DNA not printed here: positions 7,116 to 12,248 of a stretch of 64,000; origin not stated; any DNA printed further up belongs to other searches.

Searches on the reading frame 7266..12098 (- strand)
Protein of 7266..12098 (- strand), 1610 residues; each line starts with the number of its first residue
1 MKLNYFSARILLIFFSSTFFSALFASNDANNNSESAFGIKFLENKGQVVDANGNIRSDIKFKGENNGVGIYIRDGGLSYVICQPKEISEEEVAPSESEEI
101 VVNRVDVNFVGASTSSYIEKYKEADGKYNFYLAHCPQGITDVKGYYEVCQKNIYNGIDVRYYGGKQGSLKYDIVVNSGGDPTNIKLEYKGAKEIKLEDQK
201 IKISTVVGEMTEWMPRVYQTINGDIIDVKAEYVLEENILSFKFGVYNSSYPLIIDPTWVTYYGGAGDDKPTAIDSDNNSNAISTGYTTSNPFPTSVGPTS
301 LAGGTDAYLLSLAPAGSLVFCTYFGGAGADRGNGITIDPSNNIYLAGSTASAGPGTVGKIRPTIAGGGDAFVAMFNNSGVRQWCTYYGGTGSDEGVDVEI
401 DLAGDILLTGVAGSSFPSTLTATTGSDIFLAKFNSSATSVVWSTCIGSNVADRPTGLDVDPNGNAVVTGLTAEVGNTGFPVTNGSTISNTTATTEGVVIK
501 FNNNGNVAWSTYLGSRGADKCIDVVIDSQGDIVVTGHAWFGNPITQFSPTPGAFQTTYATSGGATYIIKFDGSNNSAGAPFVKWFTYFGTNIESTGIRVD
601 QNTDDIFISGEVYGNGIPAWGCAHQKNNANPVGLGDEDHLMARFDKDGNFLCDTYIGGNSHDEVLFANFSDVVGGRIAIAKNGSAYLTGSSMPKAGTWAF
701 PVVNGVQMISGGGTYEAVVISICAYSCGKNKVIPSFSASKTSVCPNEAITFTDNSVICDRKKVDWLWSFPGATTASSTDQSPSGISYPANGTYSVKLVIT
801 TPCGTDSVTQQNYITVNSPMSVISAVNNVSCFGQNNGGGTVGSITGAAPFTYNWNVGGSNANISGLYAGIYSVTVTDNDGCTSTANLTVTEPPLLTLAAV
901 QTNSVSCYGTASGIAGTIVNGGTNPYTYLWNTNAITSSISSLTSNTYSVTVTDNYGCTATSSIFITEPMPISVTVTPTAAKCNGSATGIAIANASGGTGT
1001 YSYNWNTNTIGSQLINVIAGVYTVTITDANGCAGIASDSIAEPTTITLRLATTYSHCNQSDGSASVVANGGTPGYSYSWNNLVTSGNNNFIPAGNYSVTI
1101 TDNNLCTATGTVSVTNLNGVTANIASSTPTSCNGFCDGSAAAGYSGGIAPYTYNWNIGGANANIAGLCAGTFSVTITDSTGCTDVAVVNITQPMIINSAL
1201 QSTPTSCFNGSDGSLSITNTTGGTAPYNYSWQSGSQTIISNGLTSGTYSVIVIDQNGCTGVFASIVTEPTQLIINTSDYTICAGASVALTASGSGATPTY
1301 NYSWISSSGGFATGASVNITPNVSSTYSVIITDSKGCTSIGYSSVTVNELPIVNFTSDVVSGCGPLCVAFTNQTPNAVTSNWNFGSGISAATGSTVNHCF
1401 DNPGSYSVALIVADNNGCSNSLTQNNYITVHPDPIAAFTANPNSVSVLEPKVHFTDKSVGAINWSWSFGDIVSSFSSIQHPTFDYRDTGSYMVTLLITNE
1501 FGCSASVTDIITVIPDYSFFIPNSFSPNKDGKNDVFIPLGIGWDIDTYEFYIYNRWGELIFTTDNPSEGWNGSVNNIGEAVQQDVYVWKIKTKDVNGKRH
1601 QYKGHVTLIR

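Call 8: search_protein_families(library=pfam, proteins=[window:7266-12098:-], max_evalue=0.001)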
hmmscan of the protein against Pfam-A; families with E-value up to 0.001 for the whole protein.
window:7266-12098:- (1610 aa): 6 families
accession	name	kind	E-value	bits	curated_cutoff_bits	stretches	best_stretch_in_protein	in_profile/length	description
PF25778.1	DUF7948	-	1.6e-55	188.9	27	1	41-257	1-214/214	Domain of unknown function (DUF7948)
PF13573.12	SprB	-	1.4e-28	98.6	28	4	1201-1235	3-36/37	SprB repeat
PF18911.6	PKD_4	-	2.7e-24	85.5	27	3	1371-1430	27-85/85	PKD domain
PF06739.17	SBBP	-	3.6e-21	75.3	20.5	2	322-351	4-34/38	Beta-propeller repeat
PF00801.26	PKD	-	8.1e-16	58.2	23.5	3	1368-1421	17-74/80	PKD domain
PF13585.12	CHU_C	-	1.6e-14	54.2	27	1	1521-1608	3-86/86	CHU_C Type IX secretion signal domain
